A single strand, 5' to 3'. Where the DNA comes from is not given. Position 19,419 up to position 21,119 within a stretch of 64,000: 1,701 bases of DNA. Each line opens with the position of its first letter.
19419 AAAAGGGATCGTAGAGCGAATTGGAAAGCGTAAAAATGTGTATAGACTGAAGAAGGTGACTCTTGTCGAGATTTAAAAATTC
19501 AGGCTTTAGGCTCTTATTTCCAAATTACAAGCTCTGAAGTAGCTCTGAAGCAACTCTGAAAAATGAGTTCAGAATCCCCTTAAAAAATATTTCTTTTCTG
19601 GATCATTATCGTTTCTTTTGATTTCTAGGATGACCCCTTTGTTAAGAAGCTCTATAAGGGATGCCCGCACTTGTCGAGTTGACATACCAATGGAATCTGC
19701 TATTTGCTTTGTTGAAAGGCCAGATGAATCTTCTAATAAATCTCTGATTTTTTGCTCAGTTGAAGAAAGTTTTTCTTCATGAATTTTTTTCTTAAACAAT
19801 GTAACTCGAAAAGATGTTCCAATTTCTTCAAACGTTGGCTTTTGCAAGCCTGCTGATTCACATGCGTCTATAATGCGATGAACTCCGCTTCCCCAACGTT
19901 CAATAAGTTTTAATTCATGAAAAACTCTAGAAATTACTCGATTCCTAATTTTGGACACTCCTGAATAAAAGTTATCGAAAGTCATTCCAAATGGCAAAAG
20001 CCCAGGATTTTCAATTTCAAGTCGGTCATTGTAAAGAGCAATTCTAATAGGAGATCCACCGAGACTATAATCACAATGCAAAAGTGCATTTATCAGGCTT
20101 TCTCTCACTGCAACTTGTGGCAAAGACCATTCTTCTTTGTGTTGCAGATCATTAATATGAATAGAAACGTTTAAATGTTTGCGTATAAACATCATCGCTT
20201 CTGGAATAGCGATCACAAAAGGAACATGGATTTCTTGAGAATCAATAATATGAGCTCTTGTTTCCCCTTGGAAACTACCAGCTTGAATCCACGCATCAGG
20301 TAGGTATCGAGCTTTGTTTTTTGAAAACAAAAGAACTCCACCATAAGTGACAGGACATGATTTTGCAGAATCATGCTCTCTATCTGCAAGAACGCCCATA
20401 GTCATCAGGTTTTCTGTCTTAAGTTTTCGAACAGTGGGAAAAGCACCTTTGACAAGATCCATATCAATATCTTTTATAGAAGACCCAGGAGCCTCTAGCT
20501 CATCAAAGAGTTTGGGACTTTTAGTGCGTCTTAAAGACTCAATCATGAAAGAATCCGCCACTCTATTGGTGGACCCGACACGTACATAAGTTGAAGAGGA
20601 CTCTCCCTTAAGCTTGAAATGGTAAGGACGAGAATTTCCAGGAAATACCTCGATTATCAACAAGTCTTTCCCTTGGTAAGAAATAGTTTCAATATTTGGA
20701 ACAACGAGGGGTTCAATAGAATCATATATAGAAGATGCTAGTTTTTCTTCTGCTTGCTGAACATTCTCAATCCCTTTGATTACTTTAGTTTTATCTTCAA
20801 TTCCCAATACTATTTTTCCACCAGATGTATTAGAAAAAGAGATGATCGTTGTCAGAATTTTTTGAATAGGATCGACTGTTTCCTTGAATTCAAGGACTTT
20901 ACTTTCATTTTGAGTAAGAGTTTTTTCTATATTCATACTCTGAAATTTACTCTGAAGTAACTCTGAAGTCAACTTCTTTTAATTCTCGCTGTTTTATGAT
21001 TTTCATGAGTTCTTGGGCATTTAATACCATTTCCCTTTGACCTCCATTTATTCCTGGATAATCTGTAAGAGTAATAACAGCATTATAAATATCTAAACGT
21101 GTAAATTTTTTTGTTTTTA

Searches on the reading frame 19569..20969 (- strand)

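Call 10: search_protein_families(library=pfam, proteins=[window:19569-20969:-], max_evalue=0.001)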
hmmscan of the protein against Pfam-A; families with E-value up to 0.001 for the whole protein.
window:19569-20969:- (466 aa): 4 families
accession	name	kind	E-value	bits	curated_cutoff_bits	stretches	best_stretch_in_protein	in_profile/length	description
PF13749.12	HATPase_c_4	-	2.9e-29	101.4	26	1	305-391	1-89/89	Putative ATP-dependent DNA helicase recG C-terminal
PF04326.19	SLFN_AlbA_2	-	3.9e-24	85.9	25.3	1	22-138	1-117/118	Schlafen, AlbA_2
PF21871.1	Gp6_C-III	-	0.00016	22.1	27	0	260-285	3-28/76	Baseplate structural protein gp6, C-terminal domain III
PF13412.12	HTH_24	-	0.00056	19.9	21.9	0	403-447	3-47/48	Winged helix-turn-helix DNA-binding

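Call 52: search_protein_families(library=padloc, proteins=[window:19569-20969:-], max_evalue=0.1)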
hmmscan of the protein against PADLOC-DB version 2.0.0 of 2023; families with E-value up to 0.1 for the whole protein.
window:19569-20969:- (466 aa): 8 families
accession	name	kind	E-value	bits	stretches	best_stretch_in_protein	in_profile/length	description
PDLC02394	pAgo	-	6e-20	68.6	1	20-401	42-444/1121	-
PDLC02402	Aga_SIR2-PNTD1-PNTD2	-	1.4e-07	28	1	197-325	364-483/876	Class I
PDLC05032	PDC-S50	-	1.9e-05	22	1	14-134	9-146/387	-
PDLC02418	Aga_SIR2-Kinase-PNTD1-PNTD2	-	0.00013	18.2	1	276-325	313-361/756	Class I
PDLC01850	CARF3--CARF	-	0.0015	16.4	1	397-453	139-195/209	-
PDLC01434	CasR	-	0.0047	14.8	1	396-453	124-177/191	"CAS-I,CAS-II,CAS-III,CAS-IV,CAS-V,CAS-VI; associated_signaling"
PDLC01268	CasR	-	0.0068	14.4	1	392-451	120-170/179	"CAS-I,CAS-II,CAS-III,CAS-IV,CAS-V,CAS-VI; associated_signaling"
PDLC01879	CARF3--CARF_TM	-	0.018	12.7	1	399-451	152-203/222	-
